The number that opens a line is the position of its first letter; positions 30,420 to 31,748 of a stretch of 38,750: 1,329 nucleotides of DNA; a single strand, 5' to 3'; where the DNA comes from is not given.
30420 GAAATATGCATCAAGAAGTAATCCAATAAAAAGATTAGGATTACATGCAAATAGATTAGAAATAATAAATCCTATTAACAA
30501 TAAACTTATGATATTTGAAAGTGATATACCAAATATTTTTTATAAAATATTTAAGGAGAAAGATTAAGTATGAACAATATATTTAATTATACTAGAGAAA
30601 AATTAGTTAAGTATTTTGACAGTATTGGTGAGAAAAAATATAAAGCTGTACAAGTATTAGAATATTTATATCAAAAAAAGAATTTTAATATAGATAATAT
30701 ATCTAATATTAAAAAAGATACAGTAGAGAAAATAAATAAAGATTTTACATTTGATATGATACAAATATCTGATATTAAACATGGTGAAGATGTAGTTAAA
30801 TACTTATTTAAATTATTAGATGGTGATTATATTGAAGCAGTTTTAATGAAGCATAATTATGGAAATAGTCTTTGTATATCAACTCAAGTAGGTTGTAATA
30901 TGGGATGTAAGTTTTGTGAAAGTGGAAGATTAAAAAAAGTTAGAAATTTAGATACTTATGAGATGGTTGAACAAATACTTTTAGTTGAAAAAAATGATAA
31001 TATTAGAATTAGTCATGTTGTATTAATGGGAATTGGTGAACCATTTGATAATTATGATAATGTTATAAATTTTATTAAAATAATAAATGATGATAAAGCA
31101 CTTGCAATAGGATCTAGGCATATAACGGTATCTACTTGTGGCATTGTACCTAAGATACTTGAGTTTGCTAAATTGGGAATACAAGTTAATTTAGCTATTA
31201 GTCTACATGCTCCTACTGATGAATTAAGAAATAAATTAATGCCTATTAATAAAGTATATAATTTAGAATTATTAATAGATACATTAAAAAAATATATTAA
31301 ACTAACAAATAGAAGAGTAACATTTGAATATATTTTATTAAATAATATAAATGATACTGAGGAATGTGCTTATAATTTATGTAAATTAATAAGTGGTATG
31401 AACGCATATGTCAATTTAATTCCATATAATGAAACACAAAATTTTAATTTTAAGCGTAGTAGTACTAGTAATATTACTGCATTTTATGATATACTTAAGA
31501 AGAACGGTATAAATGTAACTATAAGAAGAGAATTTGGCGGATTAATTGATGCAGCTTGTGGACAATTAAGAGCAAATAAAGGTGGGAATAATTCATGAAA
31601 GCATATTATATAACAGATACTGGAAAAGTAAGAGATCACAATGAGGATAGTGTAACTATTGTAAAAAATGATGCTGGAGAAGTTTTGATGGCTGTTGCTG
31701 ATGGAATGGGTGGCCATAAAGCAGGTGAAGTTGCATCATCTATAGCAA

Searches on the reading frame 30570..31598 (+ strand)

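Call 3: search_protein_families(library=pfam, proteins=[window:30570-31598:+], max_evalue=0.01)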
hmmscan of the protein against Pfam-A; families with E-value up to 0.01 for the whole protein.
window:30570-31598:+ (342 aa): 3 families
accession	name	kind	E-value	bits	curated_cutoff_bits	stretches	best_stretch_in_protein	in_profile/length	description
PF04055.27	Radical_SAM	-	4.1e-19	69.8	29.5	1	103-264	1-158/166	Radical SAM superfamily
PF21016.3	RlmN_N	-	6e-12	45.6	24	1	3-57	2-56/60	Ribosomal RNA large subunit methyltransferase N-terminal domain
PF13353.11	Fer4_12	-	6.5e-05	23.7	22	1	107-176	13-81/137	4Fe-4S single cluster domain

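Call 4: search_protein_families(library=ncbifam, proteins=[window:30570-31598:+], max_evalue=0.01)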
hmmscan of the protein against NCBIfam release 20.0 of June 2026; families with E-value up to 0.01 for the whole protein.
window:30570-31598:+ (342 aa): 16 families
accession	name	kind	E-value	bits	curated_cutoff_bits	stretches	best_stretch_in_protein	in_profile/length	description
TIGR00048.1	rRNA_mod_RlmN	equivalog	5.9e-117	390.6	290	1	3-337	8-346/355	dual-specificity RNA methyltransferase RlmN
NF011031.0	PRK14461.1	equivalog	3.6e-81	273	601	1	2-337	8-365/372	ribosomal RNA large subunit methyltransferase N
NF000424.4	CfrAB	exception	1.1e-77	261.6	530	1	11-334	6-337/338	Cfr family 23S rRNA (adenine(2503)-C(8))-methyltransferase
NF008396.0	PRK11194.1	equivalog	1.1e-75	254.9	633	1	3-334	14-354/379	dual-specificity RNA methyltransferase RlmN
NF011024.0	PRK14453.1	equivalog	7.1e-75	252.4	468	1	10-337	9-344/348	23S rRNA (adenine(2503)-C(8))-methyltransferase Cfr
TIGR04432.1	rSAM_Cfr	equivalog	3.2e-74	250.2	550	1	10-334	7-339/341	Cfr family 23S rRNA (adenine(2503)-C(8))-methyltransferase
NF011034.0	PRK14464.1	equivalog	1.4e-56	191.8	422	1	63-336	62-329/348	RNA methyltransferase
NF011040.0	PRK14470.1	equivalog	8.2e-56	189.9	441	1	45-339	41-337/338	ribosomal RNA large subunit methyltransferase N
TIGR02666.1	moaA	equivalog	5e-05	22.4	284.05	1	100-292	11-198/336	GTP 3',8-cyclase MoaA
TIGR03977.1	rSAM_pair_HxsC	equivalog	0.00021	20.3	267.9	1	86-227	14-149/292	His-Xaa-Ser system radical SAM maturase HxsC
TIGR02826.1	RNR_activ_nrdG3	equivalog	0.00083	19.2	151.7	1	100-179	17-91/148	anaerobic ribonucleoside-triphosphate reductase activating protein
TIGR04337.1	AmmeMemoSam_rS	hypoth_equivalog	0.00091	18.2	220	1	92-272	61-232/349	AmmeMemoRadiSam system radical SAM enzyme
TIGR02495.1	NrdG2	equivalog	0.00096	18.5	131.15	1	106-198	23-106/193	anaerobic ribonucleoside-triphosphate reductase activating protein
TIGR04038.1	tatD_link_rSAM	subfamily_domain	0.0028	17.5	129.7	1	96-228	5-138/192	TatD family nuclease-associated radical SAM protein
NF010190.0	PRK13669.1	equivalog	0.0037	17.4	96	0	39-90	7-58/78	hypothetical protein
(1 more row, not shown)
